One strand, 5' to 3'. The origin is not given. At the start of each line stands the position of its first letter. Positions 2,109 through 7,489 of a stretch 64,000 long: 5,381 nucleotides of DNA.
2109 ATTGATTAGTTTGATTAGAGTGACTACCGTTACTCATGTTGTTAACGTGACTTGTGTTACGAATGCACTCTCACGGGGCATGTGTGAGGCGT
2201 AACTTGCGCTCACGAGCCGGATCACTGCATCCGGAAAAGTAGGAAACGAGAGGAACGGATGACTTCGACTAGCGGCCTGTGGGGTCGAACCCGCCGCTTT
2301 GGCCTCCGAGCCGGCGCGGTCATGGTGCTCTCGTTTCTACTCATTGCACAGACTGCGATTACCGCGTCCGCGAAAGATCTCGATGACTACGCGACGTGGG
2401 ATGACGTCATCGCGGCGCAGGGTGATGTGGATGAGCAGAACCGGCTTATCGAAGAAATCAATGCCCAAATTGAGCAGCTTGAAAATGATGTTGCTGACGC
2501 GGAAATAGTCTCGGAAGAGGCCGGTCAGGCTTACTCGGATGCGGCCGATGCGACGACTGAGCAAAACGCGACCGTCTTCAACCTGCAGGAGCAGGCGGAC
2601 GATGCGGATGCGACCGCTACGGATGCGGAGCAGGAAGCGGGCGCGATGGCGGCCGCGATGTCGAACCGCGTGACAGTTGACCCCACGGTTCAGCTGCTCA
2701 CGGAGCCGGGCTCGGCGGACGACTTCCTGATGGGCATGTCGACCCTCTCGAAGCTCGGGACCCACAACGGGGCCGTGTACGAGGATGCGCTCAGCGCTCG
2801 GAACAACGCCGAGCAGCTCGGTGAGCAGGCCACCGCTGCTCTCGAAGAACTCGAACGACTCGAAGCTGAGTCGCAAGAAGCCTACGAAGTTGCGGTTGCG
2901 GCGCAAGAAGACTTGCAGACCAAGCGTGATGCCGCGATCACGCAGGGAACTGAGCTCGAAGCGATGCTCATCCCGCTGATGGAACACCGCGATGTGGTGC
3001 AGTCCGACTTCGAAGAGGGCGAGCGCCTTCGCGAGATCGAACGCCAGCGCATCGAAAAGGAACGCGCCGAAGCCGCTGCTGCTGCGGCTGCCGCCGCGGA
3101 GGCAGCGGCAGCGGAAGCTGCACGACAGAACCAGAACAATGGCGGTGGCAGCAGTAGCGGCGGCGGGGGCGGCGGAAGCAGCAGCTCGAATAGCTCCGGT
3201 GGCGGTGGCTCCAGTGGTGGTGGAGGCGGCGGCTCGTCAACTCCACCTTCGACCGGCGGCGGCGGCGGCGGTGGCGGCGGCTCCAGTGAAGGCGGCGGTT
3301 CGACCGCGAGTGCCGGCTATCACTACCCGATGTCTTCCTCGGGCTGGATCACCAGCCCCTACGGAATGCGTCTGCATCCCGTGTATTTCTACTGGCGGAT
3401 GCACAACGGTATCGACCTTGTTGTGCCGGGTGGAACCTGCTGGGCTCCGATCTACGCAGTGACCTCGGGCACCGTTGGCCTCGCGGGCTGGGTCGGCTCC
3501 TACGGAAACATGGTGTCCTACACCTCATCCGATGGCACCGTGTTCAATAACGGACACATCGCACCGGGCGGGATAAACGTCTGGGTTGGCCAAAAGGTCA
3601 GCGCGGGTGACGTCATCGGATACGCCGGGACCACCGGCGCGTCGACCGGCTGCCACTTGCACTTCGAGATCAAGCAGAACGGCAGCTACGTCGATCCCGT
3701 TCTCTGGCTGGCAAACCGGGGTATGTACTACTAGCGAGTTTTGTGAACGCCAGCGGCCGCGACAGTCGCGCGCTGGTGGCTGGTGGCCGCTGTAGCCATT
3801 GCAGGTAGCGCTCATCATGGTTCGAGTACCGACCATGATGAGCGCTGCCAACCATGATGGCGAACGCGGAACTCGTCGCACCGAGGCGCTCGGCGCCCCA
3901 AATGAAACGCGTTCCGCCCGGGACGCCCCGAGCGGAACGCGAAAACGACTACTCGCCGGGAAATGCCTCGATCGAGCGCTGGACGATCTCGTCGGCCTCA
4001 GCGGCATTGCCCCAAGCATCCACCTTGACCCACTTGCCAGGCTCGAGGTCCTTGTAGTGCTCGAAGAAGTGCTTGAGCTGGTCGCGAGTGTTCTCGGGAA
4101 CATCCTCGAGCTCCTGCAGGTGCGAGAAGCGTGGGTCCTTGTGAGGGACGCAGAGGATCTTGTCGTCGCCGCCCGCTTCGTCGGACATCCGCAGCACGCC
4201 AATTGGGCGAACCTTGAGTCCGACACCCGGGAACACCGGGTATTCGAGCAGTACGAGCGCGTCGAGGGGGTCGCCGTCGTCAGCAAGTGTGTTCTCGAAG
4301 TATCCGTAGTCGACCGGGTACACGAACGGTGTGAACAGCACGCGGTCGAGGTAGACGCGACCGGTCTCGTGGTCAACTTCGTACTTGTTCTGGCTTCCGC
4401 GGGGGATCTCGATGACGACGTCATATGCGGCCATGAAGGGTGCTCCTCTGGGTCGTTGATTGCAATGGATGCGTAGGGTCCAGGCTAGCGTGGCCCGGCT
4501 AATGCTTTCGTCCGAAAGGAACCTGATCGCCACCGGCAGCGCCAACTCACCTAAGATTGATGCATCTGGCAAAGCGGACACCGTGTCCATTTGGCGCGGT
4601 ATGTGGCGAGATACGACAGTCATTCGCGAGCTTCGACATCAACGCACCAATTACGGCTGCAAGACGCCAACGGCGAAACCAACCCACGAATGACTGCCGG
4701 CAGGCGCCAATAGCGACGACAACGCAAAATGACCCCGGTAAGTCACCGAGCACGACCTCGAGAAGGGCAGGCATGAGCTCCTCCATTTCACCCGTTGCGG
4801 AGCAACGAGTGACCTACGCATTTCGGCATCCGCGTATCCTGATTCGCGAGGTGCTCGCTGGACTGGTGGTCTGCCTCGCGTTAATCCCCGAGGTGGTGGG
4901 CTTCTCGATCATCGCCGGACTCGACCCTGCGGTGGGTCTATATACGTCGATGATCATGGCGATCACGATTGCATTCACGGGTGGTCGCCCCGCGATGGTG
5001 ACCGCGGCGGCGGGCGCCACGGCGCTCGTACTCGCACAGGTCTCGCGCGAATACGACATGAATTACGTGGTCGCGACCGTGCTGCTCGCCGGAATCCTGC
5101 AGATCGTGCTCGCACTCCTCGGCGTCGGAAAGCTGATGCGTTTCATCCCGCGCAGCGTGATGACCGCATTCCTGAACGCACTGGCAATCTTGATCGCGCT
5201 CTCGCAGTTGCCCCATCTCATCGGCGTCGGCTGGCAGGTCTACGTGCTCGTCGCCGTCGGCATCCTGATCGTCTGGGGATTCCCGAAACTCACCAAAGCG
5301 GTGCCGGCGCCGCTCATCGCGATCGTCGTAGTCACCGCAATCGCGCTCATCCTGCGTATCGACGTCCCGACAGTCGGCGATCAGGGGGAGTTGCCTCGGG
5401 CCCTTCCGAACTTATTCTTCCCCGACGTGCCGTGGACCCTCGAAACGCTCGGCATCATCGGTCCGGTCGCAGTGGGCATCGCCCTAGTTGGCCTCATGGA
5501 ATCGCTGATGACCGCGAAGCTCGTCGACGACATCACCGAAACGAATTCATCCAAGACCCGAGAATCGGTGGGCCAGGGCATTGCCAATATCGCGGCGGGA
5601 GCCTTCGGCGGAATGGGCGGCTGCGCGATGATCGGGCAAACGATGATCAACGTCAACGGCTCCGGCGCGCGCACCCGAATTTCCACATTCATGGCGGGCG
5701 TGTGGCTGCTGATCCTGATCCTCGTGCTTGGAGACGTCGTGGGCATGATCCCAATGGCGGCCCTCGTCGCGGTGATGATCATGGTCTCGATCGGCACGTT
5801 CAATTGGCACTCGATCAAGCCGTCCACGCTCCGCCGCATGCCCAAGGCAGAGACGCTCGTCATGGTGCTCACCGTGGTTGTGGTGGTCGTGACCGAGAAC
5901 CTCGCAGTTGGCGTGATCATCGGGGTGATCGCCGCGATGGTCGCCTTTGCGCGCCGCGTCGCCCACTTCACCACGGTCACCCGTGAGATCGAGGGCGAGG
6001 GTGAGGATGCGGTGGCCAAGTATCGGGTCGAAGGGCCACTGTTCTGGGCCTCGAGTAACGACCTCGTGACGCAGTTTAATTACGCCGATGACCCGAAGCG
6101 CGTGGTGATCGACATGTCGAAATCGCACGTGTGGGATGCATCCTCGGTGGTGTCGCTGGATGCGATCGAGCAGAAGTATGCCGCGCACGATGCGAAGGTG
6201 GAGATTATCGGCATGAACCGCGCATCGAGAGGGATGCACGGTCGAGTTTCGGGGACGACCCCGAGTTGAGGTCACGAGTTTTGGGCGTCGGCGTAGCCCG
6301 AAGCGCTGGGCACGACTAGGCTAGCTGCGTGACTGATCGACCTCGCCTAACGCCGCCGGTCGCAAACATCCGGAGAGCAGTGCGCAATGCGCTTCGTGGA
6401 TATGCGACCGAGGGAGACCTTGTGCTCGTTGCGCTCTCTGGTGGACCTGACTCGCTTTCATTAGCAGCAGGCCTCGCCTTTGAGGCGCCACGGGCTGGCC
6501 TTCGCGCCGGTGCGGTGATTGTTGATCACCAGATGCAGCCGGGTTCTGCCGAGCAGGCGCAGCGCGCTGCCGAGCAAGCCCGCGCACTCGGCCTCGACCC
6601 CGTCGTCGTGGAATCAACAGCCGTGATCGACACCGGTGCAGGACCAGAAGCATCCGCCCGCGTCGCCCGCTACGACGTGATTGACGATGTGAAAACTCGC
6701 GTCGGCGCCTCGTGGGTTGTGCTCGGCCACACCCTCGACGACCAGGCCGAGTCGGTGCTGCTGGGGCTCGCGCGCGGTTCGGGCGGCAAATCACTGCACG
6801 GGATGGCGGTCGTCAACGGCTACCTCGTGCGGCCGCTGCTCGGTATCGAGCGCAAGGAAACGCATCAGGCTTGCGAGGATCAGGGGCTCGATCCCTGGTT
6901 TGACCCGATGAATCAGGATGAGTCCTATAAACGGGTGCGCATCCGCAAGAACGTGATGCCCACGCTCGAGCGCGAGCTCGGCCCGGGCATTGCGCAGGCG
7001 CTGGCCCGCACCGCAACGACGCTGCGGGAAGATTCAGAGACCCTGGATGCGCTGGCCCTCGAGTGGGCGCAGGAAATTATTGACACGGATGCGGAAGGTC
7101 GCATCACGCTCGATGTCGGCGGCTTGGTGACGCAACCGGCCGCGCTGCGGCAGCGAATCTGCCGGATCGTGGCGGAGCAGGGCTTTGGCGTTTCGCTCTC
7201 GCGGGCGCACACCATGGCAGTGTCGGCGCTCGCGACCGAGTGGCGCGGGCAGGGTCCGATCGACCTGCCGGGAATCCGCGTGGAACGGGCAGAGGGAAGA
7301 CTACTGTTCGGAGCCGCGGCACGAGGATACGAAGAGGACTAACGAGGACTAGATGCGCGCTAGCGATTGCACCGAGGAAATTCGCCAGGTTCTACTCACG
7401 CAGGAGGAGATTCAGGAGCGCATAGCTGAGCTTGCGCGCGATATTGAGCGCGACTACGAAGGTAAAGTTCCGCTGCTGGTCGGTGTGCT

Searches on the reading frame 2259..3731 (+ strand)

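Call 13: search_protein_families(library=pfam, proteins=[window:2259-3731:+], max_evalue=0.0001)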
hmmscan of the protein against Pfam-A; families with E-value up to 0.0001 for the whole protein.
window:2259-3731:+ (491 aa): 1 family
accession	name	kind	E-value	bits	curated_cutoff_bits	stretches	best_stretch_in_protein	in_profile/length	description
PF01551.29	Peptidase_M23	-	1.1e-23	83.6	28.7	1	380-480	1-96/96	Peptidase family M23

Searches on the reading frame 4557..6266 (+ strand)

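Call 13: search_protein_families(library=pfam, proteins=[window:4557-6266:+], max_evalue=0.0001)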
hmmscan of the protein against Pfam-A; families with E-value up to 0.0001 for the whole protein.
window:4557-6266:+ (570 aa): 2 families
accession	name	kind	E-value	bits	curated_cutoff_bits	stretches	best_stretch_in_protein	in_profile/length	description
PF00916.26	Sulfate_transp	-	2.3e-48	165.3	23.2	2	236-439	174-380/380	Sulfate permease family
PF01740.26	STAS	-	2.1e-06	27.9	22.6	1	481-556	5-83/106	STAS domain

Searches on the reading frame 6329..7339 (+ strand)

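Call 13: search_protein_families(library=pfam, proteins=[window:6329-7339:+], max_evalue=0.0001)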
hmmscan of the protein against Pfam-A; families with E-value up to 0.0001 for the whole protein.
window:6329-7339:+ (337 aa): 2 families
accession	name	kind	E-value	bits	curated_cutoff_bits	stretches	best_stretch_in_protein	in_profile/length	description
PF01171.26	ATP_bind_3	-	2.8e-35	122.2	27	1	32-208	2-182/182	PP-loop family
PF09179.16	TilS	-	1.6e-07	31.9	21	1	261-325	1-66/67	TilS substrate binding domain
